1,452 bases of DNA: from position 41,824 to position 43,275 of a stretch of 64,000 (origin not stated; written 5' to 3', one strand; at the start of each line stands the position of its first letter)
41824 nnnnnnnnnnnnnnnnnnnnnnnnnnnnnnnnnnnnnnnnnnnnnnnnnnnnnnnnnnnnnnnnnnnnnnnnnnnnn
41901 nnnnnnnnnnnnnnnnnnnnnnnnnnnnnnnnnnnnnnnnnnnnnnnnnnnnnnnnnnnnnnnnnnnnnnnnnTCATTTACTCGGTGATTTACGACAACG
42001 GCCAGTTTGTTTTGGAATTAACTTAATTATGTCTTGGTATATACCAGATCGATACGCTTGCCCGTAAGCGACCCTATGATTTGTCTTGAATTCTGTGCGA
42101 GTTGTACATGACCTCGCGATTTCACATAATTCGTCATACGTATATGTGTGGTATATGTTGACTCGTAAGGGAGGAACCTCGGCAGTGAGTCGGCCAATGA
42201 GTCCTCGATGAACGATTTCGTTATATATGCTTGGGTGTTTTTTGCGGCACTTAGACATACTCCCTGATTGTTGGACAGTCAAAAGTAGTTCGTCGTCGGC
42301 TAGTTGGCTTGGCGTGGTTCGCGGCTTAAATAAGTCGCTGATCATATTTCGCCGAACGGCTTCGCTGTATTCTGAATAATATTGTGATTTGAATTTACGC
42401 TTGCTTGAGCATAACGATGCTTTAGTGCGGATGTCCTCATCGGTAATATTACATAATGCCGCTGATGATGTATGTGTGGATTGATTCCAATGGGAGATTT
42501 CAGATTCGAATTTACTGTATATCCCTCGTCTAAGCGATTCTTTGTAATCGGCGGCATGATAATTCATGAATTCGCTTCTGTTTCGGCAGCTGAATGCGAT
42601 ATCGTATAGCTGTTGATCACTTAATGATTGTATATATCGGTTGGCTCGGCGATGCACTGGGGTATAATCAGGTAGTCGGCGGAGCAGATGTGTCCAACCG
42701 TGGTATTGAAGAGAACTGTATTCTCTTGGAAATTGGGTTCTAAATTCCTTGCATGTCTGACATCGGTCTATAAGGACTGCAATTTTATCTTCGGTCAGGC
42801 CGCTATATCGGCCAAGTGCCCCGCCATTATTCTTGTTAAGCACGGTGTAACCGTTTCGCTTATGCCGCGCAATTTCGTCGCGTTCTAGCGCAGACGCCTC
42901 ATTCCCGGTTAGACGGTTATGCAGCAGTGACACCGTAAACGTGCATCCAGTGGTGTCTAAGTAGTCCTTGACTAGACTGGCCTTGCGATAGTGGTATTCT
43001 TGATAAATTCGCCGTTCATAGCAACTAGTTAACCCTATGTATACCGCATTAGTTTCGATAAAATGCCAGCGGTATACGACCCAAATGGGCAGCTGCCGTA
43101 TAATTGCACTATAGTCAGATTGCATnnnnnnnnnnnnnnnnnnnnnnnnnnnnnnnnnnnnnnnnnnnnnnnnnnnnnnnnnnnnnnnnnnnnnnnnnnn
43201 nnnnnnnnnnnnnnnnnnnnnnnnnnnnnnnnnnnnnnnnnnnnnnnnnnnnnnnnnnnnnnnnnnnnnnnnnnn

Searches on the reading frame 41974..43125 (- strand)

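Call 12: search_protein_families(library=pfam, proteins=[window:41974-43125:-], max_evalue=0.01)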
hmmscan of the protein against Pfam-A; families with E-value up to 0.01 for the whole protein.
window:41974-43125:- (383 aa): 0 families

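Call 35: search_protein_families(library=phrogs, proteins=[window:41974-43125:-], max_evalue=0.001)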
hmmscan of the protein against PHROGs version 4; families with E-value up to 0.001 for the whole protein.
window:41974-43125:- (383 aa): 1 family
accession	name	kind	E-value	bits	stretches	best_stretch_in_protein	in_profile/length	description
phrog_20046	-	unknown function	2e-12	48.2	2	226-375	150-298/302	-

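Call 75: search_protein_families(library=padloc, proteins=[window:41974-43125:-], max_evalue=0.1)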
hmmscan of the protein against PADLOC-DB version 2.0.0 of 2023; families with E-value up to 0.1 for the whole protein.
window:41974-43125:- (383 aa): 0 families

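Call 76: search_protein_families(library=ncbifam, proteins=[window:41974-43125:-], max_evalue=0.1)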
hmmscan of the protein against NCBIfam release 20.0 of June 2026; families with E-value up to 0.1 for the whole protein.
window:41974-43125:- (383 aa): 0 families
